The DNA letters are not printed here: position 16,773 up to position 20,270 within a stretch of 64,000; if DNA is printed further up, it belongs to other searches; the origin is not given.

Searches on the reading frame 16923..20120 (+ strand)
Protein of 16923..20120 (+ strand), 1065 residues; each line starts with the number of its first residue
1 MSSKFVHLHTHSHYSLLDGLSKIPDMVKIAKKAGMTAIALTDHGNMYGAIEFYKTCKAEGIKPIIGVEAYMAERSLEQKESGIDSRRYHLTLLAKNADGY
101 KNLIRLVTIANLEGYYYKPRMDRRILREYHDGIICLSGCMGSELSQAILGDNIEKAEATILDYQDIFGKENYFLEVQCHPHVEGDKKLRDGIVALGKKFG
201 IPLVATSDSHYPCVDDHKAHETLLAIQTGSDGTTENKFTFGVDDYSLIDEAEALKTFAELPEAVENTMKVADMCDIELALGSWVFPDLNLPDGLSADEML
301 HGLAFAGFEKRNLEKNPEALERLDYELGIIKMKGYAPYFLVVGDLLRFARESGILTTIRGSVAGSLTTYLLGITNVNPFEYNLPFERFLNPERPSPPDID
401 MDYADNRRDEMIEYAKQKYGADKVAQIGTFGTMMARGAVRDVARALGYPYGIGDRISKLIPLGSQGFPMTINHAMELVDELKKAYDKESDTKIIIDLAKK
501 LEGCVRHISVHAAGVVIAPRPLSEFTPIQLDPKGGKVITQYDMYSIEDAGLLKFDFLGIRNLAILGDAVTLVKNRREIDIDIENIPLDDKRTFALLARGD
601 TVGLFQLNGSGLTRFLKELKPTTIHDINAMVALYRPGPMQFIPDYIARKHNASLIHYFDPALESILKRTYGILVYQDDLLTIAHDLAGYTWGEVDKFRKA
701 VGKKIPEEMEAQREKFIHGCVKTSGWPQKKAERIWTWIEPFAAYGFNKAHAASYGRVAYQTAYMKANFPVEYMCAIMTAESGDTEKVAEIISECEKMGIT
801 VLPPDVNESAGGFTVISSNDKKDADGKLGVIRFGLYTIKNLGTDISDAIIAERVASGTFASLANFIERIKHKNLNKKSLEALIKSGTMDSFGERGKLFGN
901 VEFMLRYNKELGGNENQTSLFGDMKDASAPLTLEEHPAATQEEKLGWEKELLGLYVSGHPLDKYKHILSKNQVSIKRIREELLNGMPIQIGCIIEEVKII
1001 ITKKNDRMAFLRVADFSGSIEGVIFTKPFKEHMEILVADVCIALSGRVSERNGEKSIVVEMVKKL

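Call 68: search_protein_families(library=pfam, proteins=[window:16923-20120:+], max_evalue=0.0001)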
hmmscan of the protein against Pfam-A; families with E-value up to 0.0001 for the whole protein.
window:16923-20120:+ (1065 aa): 5 families
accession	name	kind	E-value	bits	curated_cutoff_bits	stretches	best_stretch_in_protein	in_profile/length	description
PF07733.18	DNA_pol3_alpha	-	1.1e-89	301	23.9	1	300-558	3-260/260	Bacterial DNA polymerase III alpha NTPase domain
PF02811.25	PHP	-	7.1e-60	202.5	26.4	1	7-179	1-164/164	PHP domain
PF17657.6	DNA_pol3_finger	-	1.9e-54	183.9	22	1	561-723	1-165/166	Bacterial DNA polymerase III alpha subunit finger domain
PF14579.12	HHH_6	-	6.9e-25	87.5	25.6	1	798-893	1-85/90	Helix-hairpin-helix motif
PF01336.31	tRNA_anti-codon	-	1.6e-07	31.6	27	1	1003-1064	12-74/75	OB-fold nucleic acid binding domain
